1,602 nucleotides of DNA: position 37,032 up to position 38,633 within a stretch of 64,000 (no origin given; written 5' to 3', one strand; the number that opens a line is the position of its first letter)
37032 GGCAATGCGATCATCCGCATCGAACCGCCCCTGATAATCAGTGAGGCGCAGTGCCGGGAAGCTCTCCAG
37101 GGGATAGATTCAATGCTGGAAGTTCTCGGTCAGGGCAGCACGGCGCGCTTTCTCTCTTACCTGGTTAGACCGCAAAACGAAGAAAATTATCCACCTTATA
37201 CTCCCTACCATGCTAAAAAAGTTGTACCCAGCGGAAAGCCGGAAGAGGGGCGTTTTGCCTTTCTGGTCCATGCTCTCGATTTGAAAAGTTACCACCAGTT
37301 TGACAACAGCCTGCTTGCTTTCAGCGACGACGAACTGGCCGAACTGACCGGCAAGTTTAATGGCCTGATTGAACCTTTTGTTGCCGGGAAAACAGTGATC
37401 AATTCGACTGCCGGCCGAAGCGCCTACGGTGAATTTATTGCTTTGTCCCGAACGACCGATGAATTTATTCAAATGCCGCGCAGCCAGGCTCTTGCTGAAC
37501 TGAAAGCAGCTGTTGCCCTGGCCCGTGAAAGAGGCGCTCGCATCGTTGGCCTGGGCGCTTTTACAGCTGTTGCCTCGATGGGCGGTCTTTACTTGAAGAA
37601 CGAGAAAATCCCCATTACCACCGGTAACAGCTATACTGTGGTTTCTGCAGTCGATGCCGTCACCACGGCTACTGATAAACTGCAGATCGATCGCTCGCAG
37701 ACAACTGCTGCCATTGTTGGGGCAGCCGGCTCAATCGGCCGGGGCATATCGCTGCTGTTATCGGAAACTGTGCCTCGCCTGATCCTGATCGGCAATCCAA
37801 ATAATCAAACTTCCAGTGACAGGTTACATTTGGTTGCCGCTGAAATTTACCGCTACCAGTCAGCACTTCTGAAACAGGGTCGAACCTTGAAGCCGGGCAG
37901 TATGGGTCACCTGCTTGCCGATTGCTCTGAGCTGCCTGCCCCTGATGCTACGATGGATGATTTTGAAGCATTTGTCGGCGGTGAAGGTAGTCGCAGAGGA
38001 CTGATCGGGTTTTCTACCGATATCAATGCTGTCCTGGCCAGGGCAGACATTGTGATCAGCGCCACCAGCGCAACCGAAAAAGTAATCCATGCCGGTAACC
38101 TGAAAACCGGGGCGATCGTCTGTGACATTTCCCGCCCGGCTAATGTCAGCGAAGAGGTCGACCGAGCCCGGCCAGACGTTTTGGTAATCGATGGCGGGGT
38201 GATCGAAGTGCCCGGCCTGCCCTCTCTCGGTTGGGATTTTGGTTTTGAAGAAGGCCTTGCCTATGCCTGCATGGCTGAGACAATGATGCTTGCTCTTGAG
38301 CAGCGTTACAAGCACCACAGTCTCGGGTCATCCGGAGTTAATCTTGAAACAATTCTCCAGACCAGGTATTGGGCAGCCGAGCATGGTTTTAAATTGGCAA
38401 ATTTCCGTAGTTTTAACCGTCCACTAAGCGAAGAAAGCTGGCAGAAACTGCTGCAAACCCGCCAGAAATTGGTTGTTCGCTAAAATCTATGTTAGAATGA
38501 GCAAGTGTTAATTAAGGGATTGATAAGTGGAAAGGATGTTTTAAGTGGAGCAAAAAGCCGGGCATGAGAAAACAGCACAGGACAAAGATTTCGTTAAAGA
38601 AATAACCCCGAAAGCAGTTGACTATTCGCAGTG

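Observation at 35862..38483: Natural fusion of a class-III aminotransferase to an acyl-ACP-reductase-like thioester reductase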

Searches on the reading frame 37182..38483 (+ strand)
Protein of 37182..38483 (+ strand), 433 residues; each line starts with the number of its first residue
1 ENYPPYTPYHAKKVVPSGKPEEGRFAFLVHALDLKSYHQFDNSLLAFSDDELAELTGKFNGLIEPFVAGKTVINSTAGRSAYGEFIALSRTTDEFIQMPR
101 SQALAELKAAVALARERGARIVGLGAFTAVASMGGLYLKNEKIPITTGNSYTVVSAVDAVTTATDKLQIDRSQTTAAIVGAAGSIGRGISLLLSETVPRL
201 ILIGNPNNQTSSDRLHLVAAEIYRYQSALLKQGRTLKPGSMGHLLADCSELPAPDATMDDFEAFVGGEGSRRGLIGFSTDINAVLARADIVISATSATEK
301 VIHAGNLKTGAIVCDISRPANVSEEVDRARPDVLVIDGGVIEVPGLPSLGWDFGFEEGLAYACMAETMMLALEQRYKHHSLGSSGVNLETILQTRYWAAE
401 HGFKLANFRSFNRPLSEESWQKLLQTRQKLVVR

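Call 7: search_protein_families(library=ncbifam, proteins=[window:37182-38483:+], max_evalue=1)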
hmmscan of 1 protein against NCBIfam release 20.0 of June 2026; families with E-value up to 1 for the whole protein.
window:37182-38483:+ (433 aa): 15 families
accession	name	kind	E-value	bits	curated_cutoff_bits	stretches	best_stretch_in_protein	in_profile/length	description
NF053554.1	prodigi_MAP_PigE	equivalog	5.7e-46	157.3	850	2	71-222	51-202/837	prodigiosin MAP biosynthesis aminotransferase PigE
TIGR04058.1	AcACP_reductase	equivalog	2.5e-21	76.4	449.7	2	50-230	24-214/339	long-chain acyl-[acyl-carrier-protein] reductase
TIGR01035.1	hemA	equivalog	3.1e-06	26.4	209.55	1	277-328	231-288/416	glutamyl-tRNA reductase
NF000744.0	PRK00045.1-3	equivalog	4.5e-05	22.5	429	1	280-329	243-299/447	glutamyl-tRNA reductase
NF006141.0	PRK08291.1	equivalog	0.0017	17.4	408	1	278-328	188-238/330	cyclodeaminase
TIGR03944.1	dehyd_SbnB_fam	equivalog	0.0035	16.4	326.9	1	275-317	186-229/327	2,3-diaminopropionate biosynthesis protein SbnB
TIGR02992.1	ectoine_eutC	equivalog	0.0064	15.6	471.65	1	278-327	185-234/326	ectoine utilization protein EutC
NF010790.0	PRK14194.1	equivalog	0.0077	15.5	508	1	278-317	193-231/301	bifunctional methylenetetrahydrofolate dehydrogenase/methenyltetrahydrofolate cyclohydrolase FolD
NF010789.1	PRK14193.1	equivalog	0.011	14.9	401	1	279-318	194-234/281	bifunctional methylenetetrahydrofolate dehydrogenase/methenyltetrahydrofolate cyclohydrolase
NF008058.0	PRK10792.1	equivalog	0.03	13.3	355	0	277-316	192-230/285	bifunctional methylenetetrahydrofolate dehydrogenase/methenyltetrahydrofolate cyclohydrolase FolD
NF010785.0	PRK14188.1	subfamily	0.032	13.2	396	1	278-317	193-231/297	bifunctional methylenetetrahydrofolate dehydrogenase/methenyltetrahydrofolate cyclohydrolase FolD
NF010786.0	PRK14189.1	subfamily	0.039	13.1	421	1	279-317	193-230/285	bifunctional methylenetetrahydrofolate dehydrogenase/methenyltetrahydrofolate cyclohydrolase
NF004793.0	PRK06141.1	equivalog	0.086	11.8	322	1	278-312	180-214/314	bifunctional Delta(1)-pyrroline-2-carboxylate/Delta(1)-piperideine-2-carboxylate reductase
NF010772.0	PRK14175.1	equivalog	0.13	11.5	459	1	278-344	192-259/286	bifunctional methylenetetrahydrofolate dehydrogenase/methenyltetrahydrofolate cyclohydrolase FolD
NF010787.0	PRK14191.1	equivalog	0.14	11.2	423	0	279-317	192-229/285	bifunctional methylenetetrahydrofolate dehydrogenase/methenyltetrahydrofolate cyclohydrolase FolD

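Call 8: search_solved_structures(query=window:37182-38483:+, max_evalue=1, show_alignments=2)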
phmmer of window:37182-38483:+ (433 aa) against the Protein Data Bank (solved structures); distinct sequences matched with E-value up to 1: 6.
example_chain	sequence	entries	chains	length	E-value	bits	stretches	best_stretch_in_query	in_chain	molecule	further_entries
4ppm_A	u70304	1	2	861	5.2e-23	84.6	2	279-419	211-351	Aminotransferase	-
6jzq_A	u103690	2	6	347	7.1e-13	51.2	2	48-214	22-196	Long-chain acyl-[acyl-carrier-protein] reductase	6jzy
6jzu_A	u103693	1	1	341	7.4e-13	51.1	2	48-214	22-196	Long-chain acyl-[acyl-carrier-protein] reductase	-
6jzz_A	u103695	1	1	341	1.8e-11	46.5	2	48-213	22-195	Long-chain acyl-[acyl-carrier-protein] reductase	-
3oj0_A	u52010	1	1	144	0.19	13.6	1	279-323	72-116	Glutamyl-tRNA reductase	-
1gpj_A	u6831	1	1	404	0.97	11.2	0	284-328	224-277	Glutamyl-tRNA reductase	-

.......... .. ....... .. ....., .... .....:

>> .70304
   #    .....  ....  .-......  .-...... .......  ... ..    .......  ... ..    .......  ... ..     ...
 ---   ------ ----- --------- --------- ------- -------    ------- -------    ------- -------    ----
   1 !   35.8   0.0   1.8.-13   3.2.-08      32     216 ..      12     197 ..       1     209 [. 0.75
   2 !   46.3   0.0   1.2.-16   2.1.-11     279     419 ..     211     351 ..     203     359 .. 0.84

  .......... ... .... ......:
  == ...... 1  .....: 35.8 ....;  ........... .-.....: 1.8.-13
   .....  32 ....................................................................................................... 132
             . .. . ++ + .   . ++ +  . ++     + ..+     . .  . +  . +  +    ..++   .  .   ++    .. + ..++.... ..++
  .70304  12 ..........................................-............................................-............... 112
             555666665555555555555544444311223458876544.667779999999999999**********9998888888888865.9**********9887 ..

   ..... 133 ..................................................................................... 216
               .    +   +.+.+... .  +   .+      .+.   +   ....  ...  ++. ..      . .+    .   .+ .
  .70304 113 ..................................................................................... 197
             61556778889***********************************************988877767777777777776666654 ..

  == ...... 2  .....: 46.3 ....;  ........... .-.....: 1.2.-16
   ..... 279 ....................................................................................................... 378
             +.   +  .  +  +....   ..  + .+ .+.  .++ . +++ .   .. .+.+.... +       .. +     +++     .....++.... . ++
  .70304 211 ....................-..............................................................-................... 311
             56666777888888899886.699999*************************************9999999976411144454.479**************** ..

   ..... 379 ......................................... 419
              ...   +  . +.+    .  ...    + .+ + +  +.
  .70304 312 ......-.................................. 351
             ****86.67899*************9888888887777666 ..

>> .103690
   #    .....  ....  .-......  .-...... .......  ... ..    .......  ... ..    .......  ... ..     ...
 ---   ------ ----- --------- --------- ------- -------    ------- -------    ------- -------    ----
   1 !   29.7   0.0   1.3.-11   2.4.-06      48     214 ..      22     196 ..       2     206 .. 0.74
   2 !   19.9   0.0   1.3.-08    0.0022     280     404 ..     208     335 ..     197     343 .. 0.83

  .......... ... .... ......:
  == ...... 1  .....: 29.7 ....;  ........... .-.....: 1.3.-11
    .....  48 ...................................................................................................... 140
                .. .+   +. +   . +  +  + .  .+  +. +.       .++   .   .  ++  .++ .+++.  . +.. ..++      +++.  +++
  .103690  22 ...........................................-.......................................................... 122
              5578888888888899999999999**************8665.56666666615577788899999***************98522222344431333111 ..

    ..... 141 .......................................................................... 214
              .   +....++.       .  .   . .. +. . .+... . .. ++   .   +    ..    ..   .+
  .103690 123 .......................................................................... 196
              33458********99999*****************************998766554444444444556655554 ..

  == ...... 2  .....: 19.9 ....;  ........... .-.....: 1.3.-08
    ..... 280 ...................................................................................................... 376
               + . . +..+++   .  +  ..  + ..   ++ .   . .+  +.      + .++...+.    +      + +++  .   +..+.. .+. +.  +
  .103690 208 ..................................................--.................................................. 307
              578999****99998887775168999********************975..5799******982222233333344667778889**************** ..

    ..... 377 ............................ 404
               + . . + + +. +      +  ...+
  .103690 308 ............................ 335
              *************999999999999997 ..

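Call 51: search_protein_representatives(protein=window:37182-38483:+)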
Query: 433 residues. Proteins with E-value up to 0.001 (for the whole library): 2780; up to 1e-10: 1955; up to 1e-30: 496. The best 150 are listed.
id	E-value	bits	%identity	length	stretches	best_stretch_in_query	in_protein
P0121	1.3e-123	429.1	53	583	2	13-238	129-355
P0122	6.8e-123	426.7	50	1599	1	15-428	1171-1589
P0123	2.1e-116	405.4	51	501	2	15-234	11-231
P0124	4.4e-112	391.1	49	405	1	55-428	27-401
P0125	6.3e-109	380.7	85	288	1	152-366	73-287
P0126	8.0e-105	367.2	49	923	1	18-424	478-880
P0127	6.1e-104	364.3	46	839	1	15-430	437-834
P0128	7.3e-99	347.6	54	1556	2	18-227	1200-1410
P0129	1.7e-94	333.2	45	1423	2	17-430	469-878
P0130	4.6e-93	328.5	45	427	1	20-427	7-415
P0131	1.5e-90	320.2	44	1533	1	15-406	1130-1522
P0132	2.6e-90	319.4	42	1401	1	14-429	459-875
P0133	4.0e-89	315.5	43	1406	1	17-427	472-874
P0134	4.6e-88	312.0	44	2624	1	15-427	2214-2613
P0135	7.2e-86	304.8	44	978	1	17-405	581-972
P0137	2.5e-85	303.0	42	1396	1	13-428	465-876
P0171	1.5e-67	244.4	37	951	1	15-415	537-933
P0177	1.5e-65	237.9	39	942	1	20-405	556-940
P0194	1.0e-57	212.1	35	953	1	20-407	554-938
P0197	4.7e-57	209.9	34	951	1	22-409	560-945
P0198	1.0e-56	208.8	36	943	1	19-407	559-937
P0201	7.9e-56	205.9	34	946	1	14-405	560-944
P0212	2.3e-53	197.7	34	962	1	23-418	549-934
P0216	6.8e-53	196.2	35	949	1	24-427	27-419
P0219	2.3e-52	194.4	38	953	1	16-404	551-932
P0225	2.4e-51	191.1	41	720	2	277-429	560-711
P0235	3.9e-50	187.1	32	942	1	24-404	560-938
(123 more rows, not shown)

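Call 58: list_cluster_members(proteins=[P0177, P0198, P0235, P0201, P0197, P0171, P0194, P0219, P0212, P0216])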
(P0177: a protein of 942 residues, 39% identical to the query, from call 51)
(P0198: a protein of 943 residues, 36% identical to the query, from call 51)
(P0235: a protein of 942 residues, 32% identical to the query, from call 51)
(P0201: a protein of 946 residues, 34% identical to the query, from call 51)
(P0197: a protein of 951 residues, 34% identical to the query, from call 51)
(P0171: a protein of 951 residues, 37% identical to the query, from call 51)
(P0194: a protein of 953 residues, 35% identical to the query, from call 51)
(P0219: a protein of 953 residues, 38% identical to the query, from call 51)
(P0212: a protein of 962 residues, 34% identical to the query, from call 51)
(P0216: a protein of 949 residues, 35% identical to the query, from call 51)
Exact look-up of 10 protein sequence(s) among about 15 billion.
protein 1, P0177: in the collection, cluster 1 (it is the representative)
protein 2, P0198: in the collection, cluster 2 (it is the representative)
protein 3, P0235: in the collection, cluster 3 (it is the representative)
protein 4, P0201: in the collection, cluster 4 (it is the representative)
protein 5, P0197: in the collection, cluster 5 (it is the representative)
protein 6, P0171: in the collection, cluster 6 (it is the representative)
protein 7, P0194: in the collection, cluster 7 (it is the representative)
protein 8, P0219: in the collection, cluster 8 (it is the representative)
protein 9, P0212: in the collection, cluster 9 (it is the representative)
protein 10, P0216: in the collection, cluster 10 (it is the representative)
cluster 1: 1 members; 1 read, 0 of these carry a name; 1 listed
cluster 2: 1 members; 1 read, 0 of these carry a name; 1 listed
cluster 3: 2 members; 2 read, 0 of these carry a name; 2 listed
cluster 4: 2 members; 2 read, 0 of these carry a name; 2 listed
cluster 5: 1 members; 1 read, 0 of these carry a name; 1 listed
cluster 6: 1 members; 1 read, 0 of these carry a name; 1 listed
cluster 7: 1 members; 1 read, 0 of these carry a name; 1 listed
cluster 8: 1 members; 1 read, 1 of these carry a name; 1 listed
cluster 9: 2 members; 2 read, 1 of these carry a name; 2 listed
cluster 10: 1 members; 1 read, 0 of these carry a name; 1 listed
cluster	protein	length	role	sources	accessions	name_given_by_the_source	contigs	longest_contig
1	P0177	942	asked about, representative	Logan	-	-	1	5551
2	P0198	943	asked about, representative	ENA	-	-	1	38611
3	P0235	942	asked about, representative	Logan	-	-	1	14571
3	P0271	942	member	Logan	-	-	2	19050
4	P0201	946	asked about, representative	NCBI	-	-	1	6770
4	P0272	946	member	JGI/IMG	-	-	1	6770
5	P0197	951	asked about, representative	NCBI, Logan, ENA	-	-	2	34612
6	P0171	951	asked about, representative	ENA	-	-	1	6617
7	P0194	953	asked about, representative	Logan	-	-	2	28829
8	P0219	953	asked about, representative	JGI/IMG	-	acetylornithine/succinyldiaminopimelate/putrescine aminotransferase/predicted amino acid ...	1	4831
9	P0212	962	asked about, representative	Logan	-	-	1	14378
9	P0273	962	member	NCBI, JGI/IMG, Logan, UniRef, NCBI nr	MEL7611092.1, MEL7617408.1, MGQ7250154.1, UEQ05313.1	aminotransferase class III-fold pyridoxal phosphate-dependent enzyme [Vreelandella ... | aminotransferase class III-fold pyridoxal phosphate-dependent enzyme n=1 Tax=Vreelandella ... | aminotransferase class III-fold pyridoxal phosphate-dependent enzyme [Halomonas titanicae]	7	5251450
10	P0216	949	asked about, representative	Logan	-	-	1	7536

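Call 70: predict_structure(alignment_id=A2)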
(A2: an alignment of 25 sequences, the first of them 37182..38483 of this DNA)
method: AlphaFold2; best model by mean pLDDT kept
length: 433 residues; sequences in the alignment: 25
mean_pLDDT: 87.2   pTM: 0.88
mean pLDDT of the five models: 87.2, 86.9, 86.5, 85.3, 73.4
residues with pLDDT >= 90: 234; 70-90: 167; 50-70: 25; < 50: 7
segments of 3 or more residues with pLDDT < 50: 1-5
pLDDT, mean of each block of 10 residues (from residue 1): 46 84 95 75 78 81 85 96 93 82 90 97 78 77 92 94 93 93 90 94 76 86 95 87 93 97 95 92 91 79 91 86 84 89 92 82 95 93 79 95 91 81 91 70
secondary structure, 60 per line:
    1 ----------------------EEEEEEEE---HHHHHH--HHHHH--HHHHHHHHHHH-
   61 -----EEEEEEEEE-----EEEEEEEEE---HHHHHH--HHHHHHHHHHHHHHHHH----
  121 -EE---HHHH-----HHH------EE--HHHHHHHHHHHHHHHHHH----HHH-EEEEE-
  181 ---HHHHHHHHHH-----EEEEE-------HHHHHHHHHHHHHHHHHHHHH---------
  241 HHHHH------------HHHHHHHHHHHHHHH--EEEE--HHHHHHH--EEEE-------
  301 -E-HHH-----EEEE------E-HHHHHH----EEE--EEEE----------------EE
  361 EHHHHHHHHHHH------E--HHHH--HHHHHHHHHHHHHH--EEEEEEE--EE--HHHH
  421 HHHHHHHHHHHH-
elements in order: E23-30 H34-39 H42-46 H49-59 E66-74 E80-88 H92-97 H100-116 H127-130 H149-166 E175-179 H184-193 E199-203 H211-231 H241-245 H258-272 E275-278 H281-287 E290-293 E312-315 H324-329 E334-336 E339-342 E359-361 H362-372 H382-385 H388-401 E404-410 H417-432

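Call 73: fold_search(model_id=the predicted structure, library=pdb)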
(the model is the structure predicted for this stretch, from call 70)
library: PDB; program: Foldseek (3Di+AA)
matches with E <= 10: 1457; with E <= 0.001: 32
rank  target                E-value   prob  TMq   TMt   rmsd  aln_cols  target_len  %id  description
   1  6jzu_A                8.3e-20  1.00  0.60  0.74   4.8       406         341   22  The crystal structure of acyl-acyl carrier protein (acyl-ACP) reductase (AAR) in complex with aldehyde deformylating o (released 2020-04-01)
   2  6jzz_A                1.3e-19  1.00  0.60  0.75   4.7       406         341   22  The crystal structure of AAR-C294S in complex with ADO. (released 2020-04-01)
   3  6jzy_A                2.5e-19  1.00  0.60  0.74   4.8       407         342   22  Crystal structure of AAR with NADPH and stearyl in complex with ADO binding a long chain carbohydrate (released 2020-04-01)
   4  6jzq_A                1.0e-17  1.00  0.61  0.76   4.7       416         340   21  The crystal structure of acyl-acyl carrier protein (acyl-ACP) reductase (AAR) (released 2020-04-01)
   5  9e4u_A                1.4e-16  1.00  0.59  0.61   5.9       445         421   16  TAD from Carmabin Biosynthetic Pathway in complex with NADH - Crystal Form 1 (released 2025-02-26)
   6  9e4s_A                1.4e-16  1.00  0.60  0.61   6.6       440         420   16  TAD from Carmabin Biosynthetic Pathway - Crystal Form 1 (released 2025-02-26)
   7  6jzq_D                2.1e-16  1.00  0.59  0.74   5.0       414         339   20  The crystal structure of acyl-acyl carrier protein (acyl-ACP) reductase (AAR) (released 2020-04-01)
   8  9e4x_A                3.1e-16  1.00  0.58  0.64   6.9       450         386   16  TAD from Carmabin Biosynthetic Pathway - Crystal Form 2 (released 2025-02-26)
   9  6jzq_B                3.3e-16  1.00  0.60  0.74   4.9       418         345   20  The crystal structure of acyl-acyl carrier protein (acyl-ACP) reductase (AAR) (released 2020-04-01)
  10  9e4x_B                5.3e-16  1.00  0.60  0.68   5.5       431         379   17  TAD from Carmabin Biosynthetic Pathway - Crystal Form 2 (released 2025-02-26)
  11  6jzq_C                7.5e-16  1.00  0.60  0.74   4.7       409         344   21  The crystal structure of acyl-acyl carrier protein (acyl-ACP) reductase (AAR) (released 2020-04-01)
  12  9e50_B                7.5e-16  1.00  0.58  0.64   7.2       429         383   16  TAD from Carmabin Biosynthetic Pathway in complex with NAD - Crystal Form 2 (released 2025-02-26)
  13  9e50_A                1.1e-15  1.00  0.58  0.63   7.2       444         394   14  TAD from Carmabin Biosynthetic Pathway in complex with NAD - Crystal Form 2 (released 2025-02-26)
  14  9e4u_B                1.5e-15  1.00  0.60  0.64   5.7       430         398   15  TAD from Carmabin Biosynthetic Pathway in complex with NADH - Crystal Form 1 (released 2025-02-26)
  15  9e4s_B                7.4e-15  1.00  0.58  0.62   6.8       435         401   16  TAD from Carmabin Biosynthetic Pathway - Crystal Form 1 (released 2025-02-26)
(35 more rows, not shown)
